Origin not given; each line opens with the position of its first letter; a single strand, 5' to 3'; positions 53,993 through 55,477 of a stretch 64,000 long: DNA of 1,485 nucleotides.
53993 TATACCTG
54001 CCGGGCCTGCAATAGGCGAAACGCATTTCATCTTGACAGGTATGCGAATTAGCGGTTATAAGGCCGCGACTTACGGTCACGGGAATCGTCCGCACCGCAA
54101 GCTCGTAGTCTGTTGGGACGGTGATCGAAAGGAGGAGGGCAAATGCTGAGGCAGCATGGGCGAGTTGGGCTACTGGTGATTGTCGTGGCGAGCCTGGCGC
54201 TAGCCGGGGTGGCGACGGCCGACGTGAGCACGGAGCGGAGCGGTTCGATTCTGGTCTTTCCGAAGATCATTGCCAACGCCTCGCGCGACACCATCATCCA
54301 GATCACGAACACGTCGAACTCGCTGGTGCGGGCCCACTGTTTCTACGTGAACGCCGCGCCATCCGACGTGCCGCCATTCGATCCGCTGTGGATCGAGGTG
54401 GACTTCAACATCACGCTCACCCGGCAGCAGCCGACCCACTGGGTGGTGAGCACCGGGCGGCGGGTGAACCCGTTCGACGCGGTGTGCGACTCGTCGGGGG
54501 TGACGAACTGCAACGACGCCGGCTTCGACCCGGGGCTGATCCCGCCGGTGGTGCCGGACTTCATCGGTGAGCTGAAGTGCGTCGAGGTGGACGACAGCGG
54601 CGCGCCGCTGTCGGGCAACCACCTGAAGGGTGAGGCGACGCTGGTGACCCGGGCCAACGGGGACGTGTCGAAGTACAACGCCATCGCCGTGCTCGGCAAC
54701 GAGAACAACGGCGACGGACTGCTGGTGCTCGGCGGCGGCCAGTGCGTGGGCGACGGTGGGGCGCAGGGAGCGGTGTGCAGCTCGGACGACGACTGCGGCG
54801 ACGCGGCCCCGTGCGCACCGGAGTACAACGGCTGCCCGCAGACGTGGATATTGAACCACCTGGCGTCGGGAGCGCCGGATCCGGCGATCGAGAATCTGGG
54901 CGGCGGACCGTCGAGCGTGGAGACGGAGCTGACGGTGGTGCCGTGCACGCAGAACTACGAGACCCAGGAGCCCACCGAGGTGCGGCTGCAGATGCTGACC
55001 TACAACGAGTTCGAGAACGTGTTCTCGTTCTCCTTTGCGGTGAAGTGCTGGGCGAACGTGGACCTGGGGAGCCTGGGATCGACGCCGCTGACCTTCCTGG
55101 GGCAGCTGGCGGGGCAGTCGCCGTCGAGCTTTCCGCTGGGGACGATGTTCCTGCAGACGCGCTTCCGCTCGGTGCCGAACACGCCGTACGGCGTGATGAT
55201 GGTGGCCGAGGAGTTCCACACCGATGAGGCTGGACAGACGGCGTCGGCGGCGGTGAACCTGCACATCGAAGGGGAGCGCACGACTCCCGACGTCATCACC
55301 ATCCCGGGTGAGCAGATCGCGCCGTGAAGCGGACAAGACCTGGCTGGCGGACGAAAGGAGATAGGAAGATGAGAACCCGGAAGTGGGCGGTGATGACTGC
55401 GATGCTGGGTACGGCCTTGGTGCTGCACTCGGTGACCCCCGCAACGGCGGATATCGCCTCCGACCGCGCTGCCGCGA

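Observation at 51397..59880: Array of six secreted cysteine-rich paralogs organised as three tandem A-B gene pairs, each with its own promoter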

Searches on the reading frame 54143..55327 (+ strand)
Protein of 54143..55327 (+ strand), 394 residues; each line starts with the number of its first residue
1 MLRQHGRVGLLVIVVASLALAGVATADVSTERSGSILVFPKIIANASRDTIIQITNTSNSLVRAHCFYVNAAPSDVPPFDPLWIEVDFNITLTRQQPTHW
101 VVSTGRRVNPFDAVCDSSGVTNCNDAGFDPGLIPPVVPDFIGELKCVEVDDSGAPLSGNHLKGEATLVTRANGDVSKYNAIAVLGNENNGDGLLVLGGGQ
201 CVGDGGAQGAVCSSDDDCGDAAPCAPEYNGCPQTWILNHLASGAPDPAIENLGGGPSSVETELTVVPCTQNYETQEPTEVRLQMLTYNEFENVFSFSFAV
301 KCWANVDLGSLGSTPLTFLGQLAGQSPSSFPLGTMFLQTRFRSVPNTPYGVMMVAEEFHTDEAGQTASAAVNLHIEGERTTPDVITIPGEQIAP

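Call 3: search_protein_families(library=pfam, proteins=[window:54143-55327:+], max_evalue=1)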
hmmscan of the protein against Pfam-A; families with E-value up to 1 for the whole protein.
window:54143-55327:+ (394 aa): 0 families

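Call 4: search_protein_families(library=ncbifam, proteins=[window:54143-55327:+], max_evalue=1)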
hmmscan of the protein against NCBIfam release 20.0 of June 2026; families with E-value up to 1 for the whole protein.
window:54143-55327:+ (394 aa): 0 families

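Call 7: find_homologous_proteins(query=window:54143-55327:+)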
Query window:54143-55327:+ (394 aa): 1713 proteins with E <= 0.001 among 8000 candidates; the best 120 are listed.
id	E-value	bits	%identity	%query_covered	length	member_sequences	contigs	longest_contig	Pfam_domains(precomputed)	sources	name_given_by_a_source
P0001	6.4e-262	886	98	100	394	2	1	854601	-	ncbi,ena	-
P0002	2.6e-180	618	73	97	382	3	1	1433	-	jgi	jgi:hypothetical protein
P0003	2.3e-171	588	68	100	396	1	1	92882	-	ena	-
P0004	1.0e-165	570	66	100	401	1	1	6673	-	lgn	-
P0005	1.1e-159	550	63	100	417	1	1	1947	-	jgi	-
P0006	5.9e-159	547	69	91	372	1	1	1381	-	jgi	jgi:hypothetical protein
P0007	4.3e-158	544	64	100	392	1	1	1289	-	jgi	jgi:hypothetical protein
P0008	8.6e-157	540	63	100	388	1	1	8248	-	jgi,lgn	-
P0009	5.0e-156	538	62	100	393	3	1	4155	-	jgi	jgi:hypothetical protein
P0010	2.6e-155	535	65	100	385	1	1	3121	-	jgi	jgi:hypothetical protein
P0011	2.1e-154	532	63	100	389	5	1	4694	-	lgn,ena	-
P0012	2.8e-153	529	62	100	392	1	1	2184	-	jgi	jgi:hypothetical protein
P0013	1.0e-152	527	64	100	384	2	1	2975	-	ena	-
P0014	3.6e-152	525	65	100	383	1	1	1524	-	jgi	jgi:hypothetical protein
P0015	1.6e-151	523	62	100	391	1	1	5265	-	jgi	-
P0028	1.7e-142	493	59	98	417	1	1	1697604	-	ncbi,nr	ncbi:MAG: hypothetical protein KatS3mg076_0655 [Candidatus Binatia bacterium]|nr:MAG: hypothetical p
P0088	7.2e-102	359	48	99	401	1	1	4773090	-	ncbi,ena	-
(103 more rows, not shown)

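Call 11: find_encoding_contigs(protein=P0028, flank=10000, max_places=2)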
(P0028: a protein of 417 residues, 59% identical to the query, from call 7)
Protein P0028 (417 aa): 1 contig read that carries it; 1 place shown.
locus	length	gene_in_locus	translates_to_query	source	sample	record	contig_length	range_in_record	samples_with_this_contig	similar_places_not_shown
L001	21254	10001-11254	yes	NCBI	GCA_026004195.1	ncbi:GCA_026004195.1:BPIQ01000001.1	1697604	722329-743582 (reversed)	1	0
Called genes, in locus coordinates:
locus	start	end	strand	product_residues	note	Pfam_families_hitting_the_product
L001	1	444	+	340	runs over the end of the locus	PF01193:RNA_pol_L, PF01000:RNA_pol_A_bac, PF03118:RNA_pol_A_CTD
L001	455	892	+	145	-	PF01196:Ribosomal_L17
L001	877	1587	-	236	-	-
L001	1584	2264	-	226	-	PF20112:DUF6502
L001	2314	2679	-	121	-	-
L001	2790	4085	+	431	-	-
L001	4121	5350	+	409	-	PF00108:Thiolase_N, PF02803:Thiolase_C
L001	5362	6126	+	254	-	PF00106:adh_short, PF13561:adh_short_C2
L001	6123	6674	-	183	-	PF00106:adh_short, PF13561:adh_short_C2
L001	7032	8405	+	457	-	PF00772:DnaB, PF03796:DnaB_C, PF13481:AAA_25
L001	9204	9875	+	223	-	-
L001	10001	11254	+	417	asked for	-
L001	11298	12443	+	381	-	-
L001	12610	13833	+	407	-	-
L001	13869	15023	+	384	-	-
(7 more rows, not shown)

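Call 12: find_encoding_contigs(protein=P0088, flank=10000, max_places=2)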
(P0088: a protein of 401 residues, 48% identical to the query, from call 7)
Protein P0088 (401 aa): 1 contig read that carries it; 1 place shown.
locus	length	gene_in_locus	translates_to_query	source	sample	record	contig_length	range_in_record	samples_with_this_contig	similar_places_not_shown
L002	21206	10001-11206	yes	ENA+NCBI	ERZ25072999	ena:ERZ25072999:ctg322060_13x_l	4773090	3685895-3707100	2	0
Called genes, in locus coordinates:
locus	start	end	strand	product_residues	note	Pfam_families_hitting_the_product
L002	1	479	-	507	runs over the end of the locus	PF13541:ChlI, PF00493:MCM (faint), PF00158:Sigma54_activat (faint), PF01078:Mg_chelatase, PF07728:AAA_5, PF13335:Mg_chelatase_C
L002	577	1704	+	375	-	PF02481:DNA_processg_A, PF17782:WHD_DprA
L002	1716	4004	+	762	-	PF01751:Toprim, PF01131:Topoisom_bac, PF01396:Zn_ribbon_Top1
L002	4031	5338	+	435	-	PF01134:GIDA, PF01266:DAO (weak), PF07992:Pyr_redox_2 (weak), PF13450:NAD_binding_8 (weak)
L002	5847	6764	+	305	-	PF01063:Aminotran_4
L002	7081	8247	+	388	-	-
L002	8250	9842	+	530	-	-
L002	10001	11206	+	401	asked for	-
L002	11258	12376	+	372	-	-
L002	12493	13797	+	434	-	-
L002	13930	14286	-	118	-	PF03840:SecG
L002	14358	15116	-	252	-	PF00121:TIM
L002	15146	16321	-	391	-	PF00162:PGK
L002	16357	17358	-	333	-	PF00044:Gp_dh_N, PF02800:Gp_dh_C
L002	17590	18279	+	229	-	PF01618:MotA_ExbB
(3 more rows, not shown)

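Call 20: predict_structure(alignment_id=A2)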
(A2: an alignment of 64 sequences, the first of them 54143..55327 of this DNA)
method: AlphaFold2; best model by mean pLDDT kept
length: 394 residues; sequences in the alignment: 64
mean_pLDDT: 87.3   pTM: 0.85
mean pLDDT of the five models: 87.3, 86.9, 86.3, 86.0, 85.7
residues with pLDDT >= 90: 279; 70-90: 48; 50-70: 58; < 50: 9
segments of 3 or more residues with pLDDT < 50: 21-26
pLDDT, mean of each block of 10 residues (from residue 1): 55 61 46 94 97 95 95 69 86 86 90 65 69 94 97 95 97 96 95 96 96 97 96 96 92 94 97 93 94 93 93 79 57 79 94 97 96 94 95 70
secondary structure, 60 per line:
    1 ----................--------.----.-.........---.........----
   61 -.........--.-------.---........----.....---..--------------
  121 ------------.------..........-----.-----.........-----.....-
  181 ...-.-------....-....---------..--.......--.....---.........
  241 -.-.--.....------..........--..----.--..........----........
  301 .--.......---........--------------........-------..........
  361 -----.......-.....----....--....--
elements in order: H5-20 E36-44 E48-56 E62-70 E85-92 E97-101 E140-149 E161-169 E175-179 E181-183 E193-196 E198-201 H215-221 E224-228 E232-240 H247-251 E258-267 E279-288 E293-301 E304-307 H318-321 E336-343 E351-360 E366-372 E374-378 E383-386 H389-392

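Call 26: search_solved_structures(query=A2, max_evalue=10)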
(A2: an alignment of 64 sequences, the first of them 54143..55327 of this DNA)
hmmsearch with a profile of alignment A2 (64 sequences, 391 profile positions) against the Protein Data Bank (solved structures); distinct sequences matched with E-value up to 10: 0.

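Call 27: search_protein_families(library=phrogs, proteins=[window:54143-55327:+], max_evalue=1)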
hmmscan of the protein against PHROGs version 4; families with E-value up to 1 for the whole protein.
window:54143-55327:+ (394 aa): 1 family
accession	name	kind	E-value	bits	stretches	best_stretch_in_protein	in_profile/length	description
phrog_37570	-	unknown function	0.89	10.8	0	167-228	54-114/116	-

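Call 29: find_related_loci(query=A2, collection=genome_contigs, flank=10000)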
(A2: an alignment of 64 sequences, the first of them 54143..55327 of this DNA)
Query A2 (394 aa) in genome_contigs; peptide patterns used: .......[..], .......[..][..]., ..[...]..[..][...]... (x = any residue, [..] = any of these).
195 stretches matched a pattern; 174 encode a relative of the query (tblastn E <= 1e-3); the best 80 are kept; 74 distinct loci.
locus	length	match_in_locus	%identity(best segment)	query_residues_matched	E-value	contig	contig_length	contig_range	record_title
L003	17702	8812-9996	62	7-393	1e-154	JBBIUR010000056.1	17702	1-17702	MAG: Myxococcales bacterium isolate STF170223_bin_58 NODE_3484_length_17702_cov_3.811469, whole genome shotgun sequence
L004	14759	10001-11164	61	7-392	5e-144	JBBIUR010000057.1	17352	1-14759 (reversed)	MAG: Myxococcales bacterium isolate STF170223_bin_58 NODE_3570_length_17352_cov_3.894143, whole genome shotgun sequence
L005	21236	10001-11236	48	1-392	4e-114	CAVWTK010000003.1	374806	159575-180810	MAG: uncultured bacterium isolate MFD05442.bin.2.281 genome assembly, contig: contig_25483, whole genome shotgun sequenc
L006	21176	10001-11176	49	1-392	1e-111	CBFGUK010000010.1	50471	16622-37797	MAG TPA_asm: uncultured bacterium isolate SRR17295757_concoct_170 genome assembly, contig: ERZ23398518.547, whole genome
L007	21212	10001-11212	50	1-392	8e-112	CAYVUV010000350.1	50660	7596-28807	MAG TPA_asm: uncultured Candidatus Binatia bacterium isolate binchicken_co200_21 genome assembly, contig: k141_533013, w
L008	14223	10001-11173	47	8-392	2e-110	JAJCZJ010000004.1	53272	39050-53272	MAG: Deltaproteobacteria bacterium isolate OFTM157 OFTM157_3, whole genome shotgun sequence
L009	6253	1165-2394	48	1-392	4e-109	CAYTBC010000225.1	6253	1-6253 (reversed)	MAG TPA_asm: uncultured Desulfosarcina sp. isolate SRP214966_co3_311 genome assembly, contig: NODE_23682_length_6253_cov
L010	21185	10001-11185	48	1-394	1e-108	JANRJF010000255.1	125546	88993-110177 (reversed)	MAG: Deltaproteobacteria bacterium isolate bins.329 k141_1640250, whole genome shotgun sequence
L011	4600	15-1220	49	1-392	1e-109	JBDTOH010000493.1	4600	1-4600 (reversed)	MAG: Gemmatimonadota bacterium isolate cluster3_bin.17 NODE_109888_length_4600_cov_7.294169, whole genome shotgun sequen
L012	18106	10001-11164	49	1-392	2e-108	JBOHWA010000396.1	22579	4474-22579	MAG: Candidatus Binatia bacterium isolate H1-B2_metabat2.bin.22_sub k127_46748, whole genome shotgun sequence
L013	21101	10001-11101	48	9-389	9e-109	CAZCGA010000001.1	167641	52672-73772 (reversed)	MAG TPA_asm: uncultured Candidatus Binatia bacterium isolate SRP119689_co1_8 genome assembly, contig: NODE_50_length_167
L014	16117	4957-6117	49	8-392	6e-108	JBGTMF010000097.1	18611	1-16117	MAG: Thermodesulfobacteriota bacterium isolate JTS-RE355 k141_8929576, whole genome shotgun sequence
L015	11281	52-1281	48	1-392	4e-107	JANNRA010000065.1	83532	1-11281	MAG: bacterium isolate SOY_31_metabat_388 SOY_31_k141_1131188, whole genome shotgun sequence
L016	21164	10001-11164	48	8-392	2e-105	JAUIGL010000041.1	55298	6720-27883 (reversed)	MAG: bacterium isolate Co_bin.149 NODE_4280_length_55298_cov_1.957478, whole genome shotgun sequence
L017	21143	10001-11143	50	11-391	1e-104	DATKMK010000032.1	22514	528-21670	MAG TPA_asm: Candidatus Binatia bacterium isolate SMAG_U14709 k141_437514, whole genome shotgun sequence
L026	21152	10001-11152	47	12-392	2e-99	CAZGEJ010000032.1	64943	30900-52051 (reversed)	MAG TPA_asm: uncultured Candidatus Binatia bacterium isolate binchicken_co319_203 genome assembly, contig: NODE_596_leng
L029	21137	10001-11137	47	1-389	3e-98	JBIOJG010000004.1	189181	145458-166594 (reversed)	MAG: Candidatus Binatia bacterium isolate GcC5-6 k141_760991_length_189181_cov_139.0000, whole genome shotgun sequence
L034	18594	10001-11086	48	23-389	1e-95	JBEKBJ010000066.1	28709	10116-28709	MAG: Candidatus Binatia bacterium isolate SPRUCE 133 SPRUCE_133_66, whole genome shotgun sequence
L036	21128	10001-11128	48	6-392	7e-95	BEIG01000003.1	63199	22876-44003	Bacterium HR30 DNA, contig: NODE_195_3, isolate: HRbin30, whole genome shotgun sequence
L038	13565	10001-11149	47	2-388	5e-94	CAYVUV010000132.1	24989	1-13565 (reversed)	MAG TPA_asm: uncultured Candidatus Binatia bacterium isolate binchicken_co200_21 genome assembly, contig: k141_405636, w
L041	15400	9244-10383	46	1-389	9e-93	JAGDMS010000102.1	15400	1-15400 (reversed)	MAG: Deltaproteobacteria bacterium isolate CTSoil_040 scaffold_1664, whole genome shotgun sequence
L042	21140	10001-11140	47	6-392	6e-93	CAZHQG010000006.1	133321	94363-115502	MAG TPA_asm: uncultured Candidatus Binatia bacterium isolate binchicken_co40_104 genome assembly, contig: NODE_160_lengt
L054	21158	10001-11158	41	10-388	2e-77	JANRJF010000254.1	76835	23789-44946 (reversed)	MAG: Deltaproteobacteria bacterium isolate bins.329 k141_650917, whole genome shotgun sequence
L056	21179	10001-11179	39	9-388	1e-75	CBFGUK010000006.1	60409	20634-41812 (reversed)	MAG TPA_asm: uncultured bacterium isolate SRR17295757_concoct_170 genome assembly, contig: ERZ23398518.377, whole genome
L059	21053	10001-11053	44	6-379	1e-73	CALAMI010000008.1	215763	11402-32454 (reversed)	MAG: Candidatus Binatia bacterium isolate R1_Bin_MAXBIN__076_sub_1 genome assembly, contig: c_000000149942, whole genome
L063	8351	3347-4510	41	9-389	4e-73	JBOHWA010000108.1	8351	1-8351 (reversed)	MAG: Candidatus Binatia bacterium isolate H1-B2_metabat2.bin.22_sub k127_101157, whole genome shotgun sequence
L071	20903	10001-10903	45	9-311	8e-71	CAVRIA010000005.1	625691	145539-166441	MAG: uncultured bacterium isolate MFD05684.bin.1.163 genome assembly, contig: contig_14864, whole genome shotgun sequenc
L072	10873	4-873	46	87-392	2e-70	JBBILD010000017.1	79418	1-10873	MAG: Myxococcales bacterium isolate SLS170214_bin_200 NODE_206_length_79418_cov_2.95774, whole genome shotgun sequence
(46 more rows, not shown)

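Call 32: search_protein_representatives(alignment_id=A2)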
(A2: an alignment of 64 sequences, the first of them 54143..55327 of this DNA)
Query: 64 sequences, 391 profile positions. Proteins with E-value up to 0.001 (for the whole library): 1702; up to 1e-10: 1177; up to 1e-30: 582. The best 150 are listed.
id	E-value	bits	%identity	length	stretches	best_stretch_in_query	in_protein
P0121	5.8e-160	549.0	-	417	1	10-390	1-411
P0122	8.2e-147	505.7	-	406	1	10-390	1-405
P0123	9.3e-143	492.3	-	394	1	18-385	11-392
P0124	6.7e-139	479.6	-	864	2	9-386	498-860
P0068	1.3e-122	426.0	-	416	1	12-285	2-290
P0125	2.5e-122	425.1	-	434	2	10-261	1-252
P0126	1.5e-120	419.2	-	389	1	10-303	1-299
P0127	8.1e-120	416.8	-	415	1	21-389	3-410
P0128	1.5e-116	406.0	-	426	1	12-385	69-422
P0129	4.8e-114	397.8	-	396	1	37-388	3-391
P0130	3.4e-112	391.7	-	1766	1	36-386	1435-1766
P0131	6.4e-112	390.8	-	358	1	22-383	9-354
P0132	8.1e-112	390.5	-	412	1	10-388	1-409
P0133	1.8e-111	389.3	-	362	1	14-388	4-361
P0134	2.5e-111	388.9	-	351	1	13-384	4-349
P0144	5.4e-103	361.4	-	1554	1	35-385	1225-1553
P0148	2.2e-99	349.6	-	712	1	35-384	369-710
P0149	3.0e-99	349.1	-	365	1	23-386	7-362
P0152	1.8e-97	343.3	-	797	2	12-385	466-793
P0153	1.8e-97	343.2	-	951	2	5-358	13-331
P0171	1.5e-90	320.4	-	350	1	20-385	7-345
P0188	2.8e-85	303.1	-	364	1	21-385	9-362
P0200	1.3e-83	297.7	-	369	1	19-384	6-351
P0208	7.8e-82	291.8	-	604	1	29-384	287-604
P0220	1.7e-79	284.1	-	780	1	18-385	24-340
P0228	3.8e-78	279.6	-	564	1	35-385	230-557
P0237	1.7e-77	277.5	-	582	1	38-385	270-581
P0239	2.8e-77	276.8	-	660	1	20-386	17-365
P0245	1.7e-76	274.2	-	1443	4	146-387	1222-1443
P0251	9.9e-76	271.7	-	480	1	13-384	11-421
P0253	1.5e-75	271.1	-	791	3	42-387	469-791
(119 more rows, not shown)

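Call 33: search_protein_families(library=pfam, proteins=[P0130, P0144, P0148, P0245, P0153, P0220, P0239, P0208, P0237, P0228], max_evalue=0.01)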
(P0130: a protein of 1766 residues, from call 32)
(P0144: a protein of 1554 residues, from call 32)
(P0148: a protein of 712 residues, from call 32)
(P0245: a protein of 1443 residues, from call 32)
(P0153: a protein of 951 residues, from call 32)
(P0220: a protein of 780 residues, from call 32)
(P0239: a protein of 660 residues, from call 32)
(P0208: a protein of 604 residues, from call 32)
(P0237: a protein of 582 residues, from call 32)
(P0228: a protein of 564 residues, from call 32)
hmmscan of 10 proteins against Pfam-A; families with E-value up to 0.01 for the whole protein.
P0130 (1766 aa): 6 families
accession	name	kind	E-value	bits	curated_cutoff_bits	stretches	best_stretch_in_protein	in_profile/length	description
PF13517.12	FG-GAP_3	-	8.3e-34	116.4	26.9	6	1087-1145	2-60/61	FG-GAP-like repeat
PF07705.17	CARDB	-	3.6e-09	37.2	22.7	1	874-983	2-98/101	CARDB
PF00036.39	EF-hand_1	-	1e-07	31.4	25.4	0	65-85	7-27/29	EF hand domain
PF13202.12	EF-hand_5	-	2.8e-07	30.1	25.9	0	65-81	6-22/25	EF hand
PF13405.12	EF-hand_6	-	7e-06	25.8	25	0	65-85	7-27/30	EF-hand domain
PF13499.12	EF-hand_7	-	0.0016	19.2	30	0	36-83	12-65/67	EF-hand domain pair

P0144 (1554 aa): 2 families
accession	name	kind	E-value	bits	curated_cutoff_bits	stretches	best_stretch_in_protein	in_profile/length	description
PF13517.12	FG-GAP_3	-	2.6e-26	92.4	26.9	5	917-973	1-60/61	FG-GAP-like repeat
PF01839.29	FG-GAP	-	1.9e-08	34.4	22.1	2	912-933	4-25/37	FG-GAP repeat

P0148 (712 aa): 2 families
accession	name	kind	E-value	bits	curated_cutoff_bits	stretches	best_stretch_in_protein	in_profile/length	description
PF13517.12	FG-GAP_3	-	1.9e-38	131.3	26.9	6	169-229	2-61/61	FG-GAP-like repeat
PF01839.29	FG-GAP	-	1.7e-13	50.5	22.1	1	15-40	3-34/37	FG-GAP repeat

P0245 (1443 aa): 6 families
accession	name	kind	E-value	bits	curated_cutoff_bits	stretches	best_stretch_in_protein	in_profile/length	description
PF24684.1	Vgb_lyase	-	1.2e-100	336.6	50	3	675-821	55-200/290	Virginiamycin B lyase family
PF08450.18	SGL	-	7.8e-11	42.5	26.3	0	721-770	188-236/246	SMP-30/Gluconolactonase/LRE-like region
PF07494.17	Reg_prop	-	2e-05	24.7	20.4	0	721-733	9-21/24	Two component regulator propeller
PF13449.12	Phytase-like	-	2.1e-05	25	27.6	0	721-759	72-110/284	Esterase-like activity of phytase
PF25021.1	TEN_NHL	-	0.00012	21.7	27.1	0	676-708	32-62/357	Teneurin NHL domain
PF01436.27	NHL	-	0.0036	17.7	20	0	273-296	5-27/28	NHL repeat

P0153 (951 aa): 1 family
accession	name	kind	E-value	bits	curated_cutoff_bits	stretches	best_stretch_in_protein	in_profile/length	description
PF00036.39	EF-hand_1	-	0.002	18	25.4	0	711-730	8-27/29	EF hand domain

P0220 (780 aa): 1 family
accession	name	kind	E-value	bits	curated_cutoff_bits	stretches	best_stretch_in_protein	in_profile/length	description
PF07676.18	PD40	-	1e-15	57.6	20.9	1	434-471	8-38/38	WD40-like Beta Propeller Repeat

P0239 (660 aa): 4 families
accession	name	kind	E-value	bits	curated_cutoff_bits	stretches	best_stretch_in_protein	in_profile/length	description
PF24684.1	Vgb_lyase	-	6.5e-66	222.5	50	2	471-630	59-217/290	Virginiamycin B lyase family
PF07494.17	Reg_prop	-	3.5e-08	33.1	20.4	0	555-575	4-23/24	Two component regulator propeller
PF08450.18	SGL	-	1.5e-05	25.2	26.3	1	387-525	94-243/246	SMP-30/Gluconolactonase/LRE-like region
PF22701.2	Mala_s_1-like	-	1.6e-05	25.2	27.5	0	480-524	101-145/195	Mal s 1 allergenic protein-like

P0208 (604 aa): 0 families

P0237 (582 aa): 1 family
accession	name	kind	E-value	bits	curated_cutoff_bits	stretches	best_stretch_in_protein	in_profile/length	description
PF25379.1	Adt-1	-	0.0054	17.4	31.8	1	146-186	36-74/76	Adt-1-like domain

P0228 (564 aa): 0 families
